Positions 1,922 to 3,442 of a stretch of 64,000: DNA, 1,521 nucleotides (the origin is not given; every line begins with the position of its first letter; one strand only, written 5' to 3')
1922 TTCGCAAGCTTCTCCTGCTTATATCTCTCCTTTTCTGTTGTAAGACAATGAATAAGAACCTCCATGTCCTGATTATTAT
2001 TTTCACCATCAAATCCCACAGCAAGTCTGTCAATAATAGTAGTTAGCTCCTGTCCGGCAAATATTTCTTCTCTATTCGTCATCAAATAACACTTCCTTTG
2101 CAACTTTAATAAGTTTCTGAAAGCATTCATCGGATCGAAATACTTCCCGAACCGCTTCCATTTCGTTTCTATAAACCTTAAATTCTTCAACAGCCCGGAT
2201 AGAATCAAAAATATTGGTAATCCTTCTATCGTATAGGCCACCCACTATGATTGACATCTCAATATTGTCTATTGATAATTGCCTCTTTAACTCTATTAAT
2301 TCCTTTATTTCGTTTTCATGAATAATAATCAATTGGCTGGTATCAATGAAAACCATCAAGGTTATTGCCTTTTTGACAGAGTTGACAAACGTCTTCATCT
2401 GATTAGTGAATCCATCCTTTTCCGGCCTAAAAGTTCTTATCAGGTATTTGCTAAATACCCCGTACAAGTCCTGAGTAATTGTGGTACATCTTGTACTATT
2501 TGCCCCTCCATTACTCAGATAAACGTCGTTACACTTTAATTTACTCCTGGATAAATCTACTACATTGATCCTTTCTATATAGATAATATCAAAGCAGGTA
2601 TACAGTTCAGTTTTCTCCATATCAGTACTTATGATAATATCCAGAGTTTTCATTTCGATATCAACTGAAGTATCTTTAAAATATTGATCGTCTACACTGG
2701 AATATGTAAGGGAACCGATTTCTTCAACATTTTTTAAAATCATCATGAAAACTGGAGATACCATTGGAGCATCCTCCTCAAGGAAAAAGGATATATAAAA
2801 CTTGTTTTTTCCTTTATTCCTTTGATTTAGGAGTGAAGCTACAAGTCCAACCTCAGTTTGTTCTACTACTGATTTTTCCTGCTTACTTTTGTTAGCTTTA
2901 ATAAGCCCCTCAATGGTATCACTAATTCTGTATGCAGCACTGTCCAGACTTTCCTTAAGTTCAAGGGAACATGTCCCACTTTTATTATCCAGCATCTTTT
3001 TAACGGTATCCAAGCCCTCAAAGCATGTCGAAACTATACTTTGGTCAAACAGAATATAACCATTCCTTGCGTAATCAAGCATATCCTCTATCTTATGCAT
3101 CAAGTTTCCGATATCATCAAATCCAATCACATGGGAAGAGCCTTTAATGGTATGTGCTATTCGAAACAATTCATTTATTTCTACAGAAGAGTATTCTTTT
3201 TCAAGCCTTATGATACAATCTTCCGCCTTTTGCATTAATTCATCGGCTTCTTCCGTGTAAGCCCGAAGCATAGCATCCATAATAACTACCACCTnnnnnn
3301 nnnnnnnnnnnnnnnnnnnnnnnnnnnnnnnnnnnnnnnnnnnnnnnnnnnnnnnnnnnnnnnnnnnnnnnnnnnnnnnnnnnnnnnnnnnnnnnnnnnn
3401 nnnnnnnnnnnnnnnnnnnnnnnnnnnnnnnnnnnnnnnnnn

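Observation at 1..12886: Chemotaxis-type operon with an embedded complete stressosome and a separate HisKA/REC/Hpt phosphorelay, and no CheA in view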

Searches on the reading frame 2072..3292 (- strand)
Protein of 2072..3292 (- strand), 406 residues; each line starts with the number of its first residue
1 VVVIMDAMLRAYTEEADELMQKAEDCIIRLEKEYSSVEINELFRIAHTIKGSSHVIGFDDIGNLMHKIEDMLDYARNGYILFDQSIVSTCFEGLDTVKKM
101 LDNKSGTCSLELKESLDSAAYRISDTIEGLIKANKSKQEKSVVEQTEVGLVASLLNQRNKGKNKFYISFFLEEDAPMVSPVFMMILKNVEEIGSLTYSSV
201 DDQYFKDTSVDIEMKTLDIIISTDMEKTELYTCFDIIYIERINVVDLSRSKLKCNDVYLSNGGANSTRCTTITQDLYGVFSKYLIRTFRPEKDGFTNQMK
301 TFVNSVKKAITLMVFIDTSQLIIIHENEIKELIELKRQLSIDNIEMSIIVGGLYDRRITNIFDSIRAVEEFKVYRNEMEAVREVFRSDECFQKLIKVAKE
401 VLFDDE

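Call 6: search_protein_families(library=pfam, proteins=[window:2072-3292:-], max_evalue=0.01)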
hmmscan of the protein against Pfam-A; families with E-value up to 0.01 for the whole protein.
window:2072-3292:- (406 aa): 2 families
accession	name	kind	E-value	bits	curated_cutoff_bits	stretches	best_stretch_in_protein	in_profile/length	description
PF01627.28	Hpt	-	2.1e-12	47.6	24.6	1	8-101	2-78/84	Hpt domain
PF07194.16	P2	-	0.0058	17.1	23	0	165-244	2-79/81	P2 response regulator binding domain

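Call 7: find_encoding_contigs(protein=window:2072-3292:-, flank=10000, max_places=6)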
Protein window:2072-3292:- (406 aa): no gene with exactly this product is on record in the collection.
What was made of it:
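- Tried and rejected: Exact-sequence look-up of the 406-aa longest-ORF form of the Hpt protein found nothing because the start codon was wrong (call 7).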

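Call 13: find_homologous_proteins(query=window:2072-3280:-, max_evalue=0.001)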
Query window:2072-3280:- (402 aa): 149 proteins with E <= 0.001 among 4389 candidates; the best 120 are listed.
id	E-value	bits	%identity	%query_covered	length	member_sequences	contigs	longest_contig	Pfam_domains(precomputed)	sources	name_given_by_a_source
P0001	6.9e-237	804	93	100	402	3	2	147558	PF01627.29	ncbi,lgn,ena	-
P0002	3.4e-225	765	89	100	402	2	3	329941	PF01627.29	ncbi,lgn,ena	-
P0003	2.2e-188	644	73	100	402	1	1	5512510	PF01627.29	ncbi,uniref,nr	ncbi:Hpt domain-containing protein [Petroclostridium sp. X23]|uniref:Hpt domain-containing protein n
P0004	4.0e-173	594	69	100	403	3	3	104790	PF01627.29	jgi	-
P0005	1.9e-164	565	65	99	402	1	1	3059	PF01627.29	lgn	-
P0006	8.4e-149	514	69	64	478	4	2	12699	PF01627.29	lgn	-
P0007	4.9e-144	498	61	71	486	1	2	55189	PF01627.29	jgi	-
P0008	2.2e-141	490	66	65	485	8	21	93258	PF01627.29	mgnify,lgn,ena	mgnify:FL=1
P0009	7.6e-133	462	58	70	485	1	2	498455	PF01627.29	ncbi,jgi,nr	ncbi:MAG: Hpt domain-containing protein [Clostridiales bacterium]|jgi:HPt (histidine-containing phos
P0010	8.1e-132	458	63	65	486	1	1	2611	PF01627.29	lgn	-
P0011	1.3e-131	457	41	100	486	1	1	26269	PF01627.29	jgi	-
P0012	6.3e-131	455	62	65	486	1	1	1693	PF01627.29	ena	-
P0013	2.0e-130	454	42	100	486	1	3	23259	PF01627.29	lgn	-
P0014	1.8e-127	444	63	64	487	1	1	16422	PF01627.29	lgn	-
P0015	6.6e-126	439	57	72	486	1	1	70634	PF01627.29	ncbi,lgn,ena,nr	ncbi:MAG TPA: hypothetical protein GXX36_15775 [Clostridiaceae bacterium]|nr:hypothetical protein [C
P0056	1.3e-115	405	53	99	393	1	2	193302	PF01627.29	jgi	jgi:chemotaxis protein histidine kinase CheA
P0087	2.5e-111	391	58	63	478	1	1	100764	PF01627.29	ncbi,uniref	ncbi:Hpt domain-containing protein [Paenibacillus sp. sgz500958]|uniref:Hpt domain-containing protei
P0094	1.6e-109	385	51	99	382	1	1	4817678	PF01627.29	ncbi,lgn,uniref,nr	ncbi:Hpt domain-containing protein [Ruminiclostridium herbifermentans]|uniref:Hpt domain-containing 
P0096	4.5e-109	383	59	62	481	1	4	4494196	PF01627.29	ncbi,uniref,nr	ncbi:Hpt domain-containing protein [Clostridium estertheticum]|uniref:Hpt domain-containing protein 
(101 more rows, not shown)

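Call 14: find_encoding_contigs(protein=P0003, flank=10000, max_places=1)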
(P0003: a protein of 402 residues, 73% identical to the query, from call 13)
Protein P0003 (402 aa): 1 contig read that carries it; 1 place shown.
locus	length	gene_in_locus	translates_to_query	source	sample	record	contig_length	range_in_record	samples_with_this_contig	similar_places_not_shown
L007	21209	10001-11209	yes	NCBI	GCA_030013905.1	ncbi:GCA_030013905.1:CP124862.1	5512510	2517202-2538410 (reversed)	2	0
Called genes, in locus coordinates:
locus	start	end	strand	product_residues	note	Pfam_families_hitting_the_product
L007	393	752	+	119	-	PF00072:Response_reg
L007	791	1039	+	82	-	-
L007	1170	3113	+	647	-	PF00015:MCPsignal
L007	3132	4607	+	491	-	PF01584:CheW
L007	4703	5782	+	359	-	PF00072:Response_reg, PF01339:CheB_methylest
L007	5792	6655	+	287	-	PF14361:RsbRD_N (weak), PF01740:STAS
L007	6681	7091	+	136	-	PF01740:STAS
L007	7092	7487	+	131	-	PF13581:HATPase_c_2, PF02518:HATPase_c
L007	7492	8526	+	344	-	PF13581:HATPase_c_2, PF07228:SpoIIE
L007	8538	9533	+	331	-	PF00512:HisKA, PF02518:HATPase_c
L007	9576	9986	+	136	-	PF00072:Response_reg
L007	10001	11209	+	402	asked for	PF01627:Hpt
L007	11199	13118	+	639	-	PF02985:HEAT (faint), PF13646:HEAT_2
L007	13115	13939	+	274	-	PF03705:CheR_N, PF01739:CheR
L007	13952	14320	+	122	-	PF00072:Response_reg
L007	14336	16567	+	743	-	PF01627:Hpt, PF02895:H-kinase_dim, PF02518:HATPase_c, PF01584:CheW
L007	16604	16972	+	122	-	PF00072:Response_reg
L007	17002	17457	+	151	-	PF13690:CheX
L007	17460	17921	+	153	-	PF13690:CheX, PF04509:CheC (weak)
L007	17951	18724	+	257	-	PF00142:Fer4_NifH (weak), PF01656:CbiA, PF02374:ArsA_ATPase (faint), PF06564:CBP_BcsQ, PF09140:MipZ, PF10609:ParA, PF13614:AAA_31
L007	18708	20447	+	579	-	PF01584:CheW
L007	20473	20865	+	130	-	PF00072:Response_reg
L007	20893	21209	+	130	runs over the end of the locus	PF00072:Response_reg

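Call 15: find_encoding_contigs(protein=P0096, flank=10000, max_places=1)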
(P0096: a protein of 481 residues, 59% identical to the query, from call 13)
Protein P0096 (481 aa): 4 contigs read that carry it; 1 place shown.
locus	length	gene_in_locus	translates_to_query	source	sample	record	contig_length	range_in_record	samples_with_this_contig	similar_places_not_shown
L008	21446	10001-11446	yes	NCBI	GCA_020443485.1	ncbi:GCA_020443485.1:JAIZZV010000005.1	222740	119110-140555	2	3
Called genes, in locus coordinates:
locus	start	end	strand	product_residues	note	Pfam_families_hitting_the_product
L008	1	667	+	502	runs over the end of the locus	PF00672:HAMP, PF00512:HisKA, PF02518:HATPase_c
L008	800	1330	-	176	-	PF12671:Amidase_6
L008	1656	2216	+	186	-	-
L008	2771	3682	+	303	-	-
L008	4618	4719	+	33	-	-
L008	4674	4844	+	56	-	-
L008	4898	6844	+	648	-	PF00015:MCPsignal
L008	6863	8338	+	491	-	PF01584:CheW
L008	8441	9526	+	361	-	PF00072:Response_reg, PF01339:CheB_methylest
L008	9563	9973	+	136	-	PF23198:PDE8A_N, PF00072:Response_reg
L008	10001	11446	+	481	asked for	PF01627:Hpt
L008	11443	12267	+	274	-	PF03705:CheR_N, PF01739:CheR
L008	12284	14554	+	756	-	PF01627:Hpt, PF02895:H-kinase_dim, PF02518:HATPase_c, PF01584:CheW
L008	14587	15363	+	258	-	PF00142:Fer4_NifH, PF01656:CbiA, PF02374:ArsA_ATPase (weak), PF06564:CBP_BcsQ, PF09140:MipZ, PF10609:ParA, PF13614:AAA_31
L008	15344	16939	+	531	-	PF01584:CheW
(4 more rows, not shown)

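Call 16: find_encoding_contigs(protein=P0087, flank=10000, max_places=1)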
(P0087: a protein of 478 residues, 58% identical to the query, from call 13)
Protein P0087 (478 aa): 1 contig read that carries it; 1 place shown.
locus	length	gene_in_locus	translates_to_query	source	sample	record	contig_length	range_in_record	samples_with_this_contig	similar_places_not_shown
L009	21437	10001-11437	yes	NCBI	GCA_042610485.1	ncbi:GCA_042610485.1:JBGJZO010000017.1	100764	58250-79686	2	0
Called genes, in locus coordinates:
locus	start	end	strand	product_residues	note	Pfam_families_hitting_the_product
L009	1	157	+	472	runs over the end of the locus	PF03446:NAD_binding_2, PF00393:6PGD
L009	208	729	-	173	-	PF02870:Methyltransf_1N (weak), PF01035:DNA_binding_1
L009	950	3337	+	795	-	PF06165:GH94_b-supersand, PF17167:Glyco_hydro_94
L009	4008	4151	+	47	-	-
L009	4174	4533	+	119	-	PF00072:Response_reg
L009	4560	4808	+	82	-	-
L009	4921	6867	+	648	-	-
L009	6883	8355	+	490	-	PF01584:CheW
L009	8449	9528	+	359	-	PF00072:Response_reg, PF01339:CheB_methylest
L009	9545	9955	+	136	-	PF00072:Response_reg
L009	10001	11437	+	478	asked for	PF01627:Hpt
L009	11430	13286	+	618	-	PF02985:HEAT (faint), PF13646:HEAT_2, PF13513:HEAT_EZ (faint), PF13646:HEAT_2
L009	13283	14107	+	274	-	PF03705:CheR_N, PF01739:CheR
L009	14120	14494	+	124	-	PF00072:Response_reg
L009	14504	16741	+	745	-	PF01627:Hpt (weak), PF02895:H-kinase_dim, PF02518:HATPase_c, PF01584:CheW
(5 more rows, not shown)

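Call 17: find_encoding_contigs(protein=P0094, flank=10000, max_places=1)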
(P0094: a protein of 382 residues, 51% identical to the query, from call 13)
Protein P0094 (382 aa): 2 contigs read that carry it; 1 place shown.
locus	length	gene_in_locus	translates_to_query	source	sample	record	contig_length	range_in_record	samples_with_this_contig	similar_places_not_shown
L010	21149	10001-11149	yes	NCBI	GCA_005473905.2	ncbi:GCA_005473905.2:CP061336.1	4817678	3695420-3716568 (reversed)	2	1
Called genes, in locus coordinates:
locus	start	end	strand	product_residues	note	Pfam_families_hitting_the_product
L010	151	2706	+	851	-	PF07944:Beta-AFase-like_GH127_cat, PF20736:Glyco_hydro127M, PF16375:DUF4986 (weak), PF03422:CBM_6, PF00404:Dockerin_1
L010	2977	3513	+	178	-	PF14066:DUF4256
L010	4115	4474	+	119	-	PF00072:Response_reg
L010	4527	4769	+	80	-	-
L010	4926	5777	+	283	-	PF00015:MCPsignal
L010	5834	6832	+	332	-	PF00015:MCPsignal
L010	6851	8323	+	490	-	PF01584:CheW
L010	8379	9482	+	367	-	PF00072:Response_reg, PF01339:CheB_methylest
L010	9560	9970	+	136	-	PF00072:Response_reg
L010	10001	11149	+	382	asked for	PF01627:Hpt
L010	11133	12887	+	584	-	PF02985:HEAT (faint), PF21581:SCD (faint), PF13646:HEAT_2, PF14663:RasGEF_N_2 (faint), PF13646:HEAT_2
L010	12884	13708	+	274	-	PF03705:CheR_N, PF01739:CheR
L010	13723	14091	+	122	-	PF00072:Response_reg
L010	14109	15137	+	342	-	PF01627:Hpt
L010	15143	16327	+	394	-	PF02895:H-kinase_dim, PF02518:HATPase_c, PF01584:CheW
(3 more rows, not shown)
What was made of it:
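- C. estertheticum, Paenibacillus and R. herbifermentans have cheB directly followed by REC136-Hpt (calls 15-17).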

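Call 18: find_encoding_contigs(protein=P0056, flank=10000, max_places=1)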
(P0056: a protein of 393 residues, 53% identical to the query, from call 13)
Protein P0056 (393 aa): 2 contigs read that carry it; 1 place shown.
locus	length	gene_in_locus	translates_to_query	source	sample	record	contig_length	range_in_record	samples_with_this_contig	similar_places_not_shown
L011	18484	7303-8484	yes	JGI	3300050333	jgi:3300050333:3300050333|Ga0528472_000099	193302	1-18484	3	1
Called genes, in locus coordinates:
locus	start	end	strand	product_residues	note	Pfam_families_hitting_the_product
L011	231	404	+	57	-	-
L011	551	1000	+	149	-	PF00072:Response_reg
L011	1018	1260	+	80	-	-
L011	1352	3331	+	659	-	PF00015:MCPsignal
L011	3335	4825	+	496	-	PF01584:CheW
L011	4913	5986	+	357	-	PF00072:Response_reg, PF01339:CheB_methylest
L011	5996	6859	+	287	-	PF00512:HisKA (weak), PF02518:HATPase_c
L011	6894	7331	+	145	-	PF00072:Response_reg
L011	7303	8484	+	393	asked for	PF01627:Hpt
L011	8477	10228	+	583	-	PF23227:HEAT_MROH2B_C (faint), PF02985:HEAT (faint), PF13513:HEAT_EZ (faint), PF14663:RasGEF_N_2 (faint), PF13646:HEAT_2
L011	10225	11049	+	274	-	PF03705:CheR_N, PF01739:CheR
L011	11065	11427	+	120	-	PF00072:Response_reg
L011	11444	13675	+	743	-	PF01627:Hpt, PF02895:H-kinase_dim, PF02518:HATPase_c, PF01584:CheW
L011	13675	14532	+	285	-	PF00142:Fer4_NifH (weak), PF01656:CbiA, PF02374:ArsA_ATPase (faint), PF06564:CBP_BcsQ, PF09140:MipZ, PF10609:ParA, PF13614:AAA_31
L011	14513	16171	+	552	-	PF01584:CheW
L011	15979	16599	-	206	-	PF13749:HATPase_c_4 (weak)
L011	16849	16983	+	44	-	-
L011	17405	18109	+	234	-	PF07929:PRiA4_ORF3 (weak)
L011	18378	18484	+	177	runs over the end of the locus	PF07638:Sigma70_ECF (weak), PF04542:Sigma70_r2, PF08281:Sigma70_r4_2, PF04545:Sigma70_r4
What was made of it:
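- The HK-only locus L011 shows that the kinase can be kept without any RsbT or STAS partner (call 18).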

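Call 24: find_related_loci(query=A1, collection=genome_contigs, flank=10000)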
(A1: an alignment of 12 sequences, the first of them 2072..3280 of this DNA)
Query A1 (402 aa) in genome_contigs; peptide patterns used: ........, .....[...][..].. (x = any residue, [..] = any of these).
65 stretches matched a pattern; 39 encode a relative of the query (tblastn E <= 1e-3); 39 distinct loci.
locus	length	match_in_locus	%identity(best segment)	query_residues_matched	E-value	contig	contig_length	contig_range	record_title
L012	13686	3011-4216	93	1-402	0e+0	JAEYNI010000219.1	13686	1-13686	MAG: Bacillota bacterium isolate OH_CBB_105 k127_700923, whole genome shotgun sequence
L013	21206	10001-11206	89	1-402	0e+0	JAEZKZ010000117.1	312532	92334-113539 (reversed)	MAG: Bacillota bacterium isolate OH_CDB_54 k127_592178, whole genome shotgun sequence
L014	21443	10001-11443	57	1-395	3e-102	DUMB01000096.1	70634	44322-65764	MAG TPA_asm: Clostridiaceae bacterium isolate AS04akNAM_34 64393_AS04, whole genome shotgun sequence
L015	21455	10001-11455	61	1-399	6e-102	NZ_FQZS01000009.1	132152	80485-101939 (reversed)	Lutispora thermophila DSM 19022, whole genome shotgun sequence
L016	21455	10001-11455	58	1-400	1e-96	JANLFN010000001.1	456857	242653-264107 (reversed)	MAG: Eubacteriales bacterium isolate A05DMB11 NODE_9_length_456857_cov_18.241444, whole genome shotgun sequence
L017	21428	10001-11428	59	1-390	4e-96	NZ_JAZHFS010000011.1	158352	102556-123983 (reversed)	Clostridium frigoriphilum strain 14F 11, whole genome shotgun sequence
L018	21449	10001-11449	59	1-397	1e-95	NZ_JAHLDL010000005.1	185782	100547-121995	Clostridium bowmanii strain DSM 14206 contig00005, whole genome shotgun sequence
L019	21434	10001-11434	58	1-396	6e-95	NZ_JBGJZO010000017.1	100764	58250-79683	Paenibacillus sp. sgz500958 Scaffold17, whole genome shotgun sequence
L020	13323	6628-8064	62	1-392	3e-94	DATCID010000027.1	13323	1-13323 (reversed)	MAG TPA_asm: Ruminiclostridium sp. isolate SMAG_U7850 k141_44861, whole genome shotgun sequence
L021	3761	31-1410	56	1-377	2e-93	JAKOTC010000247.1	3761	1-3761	MAG: Bacillota bacterium isolate all_metabat.36_sub k201_1976404, whole genome shotgun sequence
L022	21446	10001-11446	58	1-399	2e-92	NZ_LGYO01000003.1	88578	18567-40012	Acetobacterium bakii strain DSM 8239 contig_3, whole genome shotgun sequence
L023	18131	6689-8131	56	1-399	6e-91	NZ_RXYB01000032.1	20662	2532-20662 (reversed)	Acetobacterium tundrae strain DSM 9173 NODE_32_length_20662_cov_26.3903, whole genome shotgun sequence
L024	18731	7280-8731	57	1-399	2e-90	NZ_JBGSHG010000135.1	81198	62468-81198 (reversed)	MAG: Acetobacterium sp. isolate JTS-AC1 k141_2939758, whole genome shotgun sequence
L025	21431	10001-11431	57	1-391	9e-90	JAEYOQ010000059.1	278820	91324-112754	MAG: Bacillota bacterium isolate OH_CBB_15 k127_43011, whole genome shotgun sequence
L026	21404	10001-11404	47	1-384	1e-84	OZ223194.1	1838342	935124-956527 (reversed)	MAG: uncultured Acetobacterium sp. isolate 6abcf8f7-2dc5-46ce-9e35-983ba889e1c3 genome assembly, chromosome: 4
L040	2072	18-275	36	8-94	7e-11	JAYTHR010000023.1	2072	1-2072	MAG: Bdellovibrionales bacterium isolate GFS_2545 GFS_2545_22, whole genome shotgun sequence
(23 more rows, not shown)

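Call 31: search_protein_families(library=ncbifam, proteins=[window:2072-3280:-], max_evalue=0.001)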
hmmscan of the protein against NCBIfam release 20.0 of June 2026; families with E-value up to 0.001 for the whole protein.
window:2072-3280:- (402 aa): 2 families
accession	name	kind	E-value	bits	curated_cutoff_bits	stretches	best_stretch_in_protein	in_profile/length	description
NF041336.1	CheA_Halo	equivalog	9.3e-18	64.2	950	1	1-141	1-140/666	chemotaxis protein CheA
NF007835.0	PRK10547.1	equivalog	2.9e-12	46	793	1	4-159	6-157/670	chemotaxis protein CheA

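Call 45: predict_structure(alignment_id=A2)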
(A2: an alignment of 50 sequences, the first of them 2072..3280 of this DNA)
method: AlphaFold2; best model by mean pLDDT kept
length: 402 residues; sequences in the alignment: 50
mean_pLDDT: 78.6   pTM: 0.37
mean pLDDT of the five models: 78.6, 77.2, 76.9, 76.2, 73.4
residues with pLDDT >= 90: 106; 70-90: 203; 50-70: 48; < 50: 45
segments of 3 or more residues with pLDDT < 50: 132-143, 205-207, 245-268, 397-402
pLDDT, mean of each block of 10 residues (from residue 1): 77 93 87 92 92 91 96 86 93 88 68 91 86 36 68 80 83 78 88 84 57 87 86 81 55 37 45 63 84 88 83 89 92 89 87 90 91 77 64 51 33
secondary structure, 60 per line:
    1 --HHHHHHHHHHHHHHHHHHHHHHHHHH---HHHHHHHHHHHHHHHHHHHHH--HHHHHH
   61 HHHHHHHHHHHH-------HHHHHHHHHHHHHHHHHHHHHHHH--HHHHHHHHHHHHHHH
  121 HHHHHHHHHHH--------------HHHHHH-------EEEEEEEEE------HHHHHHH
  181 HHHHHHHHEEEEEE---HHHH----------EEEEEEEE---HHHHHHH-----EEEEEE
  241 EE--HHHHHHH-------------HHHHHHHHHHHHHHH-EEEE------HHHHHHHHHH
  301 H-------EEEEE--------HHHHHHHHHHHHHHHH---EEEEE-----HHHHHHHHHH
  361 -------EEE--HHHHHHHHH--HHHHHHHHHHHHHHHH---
elements in order: H3-28 H32-52 H55-72 H80-103 H106-131 H146-151 E159-167 H174-188 E189-194 H198-201 E212-219 H223-229 E235-242 H245-251 H265-279 E281-284 H291-301 E309-313 H322-337 E341-345 H351-360 E368-370 H373-381 H384-399
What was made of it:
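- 2072..3280 (-): CheA-P1 (Hpt, His43) + P2-like + STAS-like phosphotransfer protein (402 aa); F9 core in this family. AF2 model with pLDDT 78.6 (call 45).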
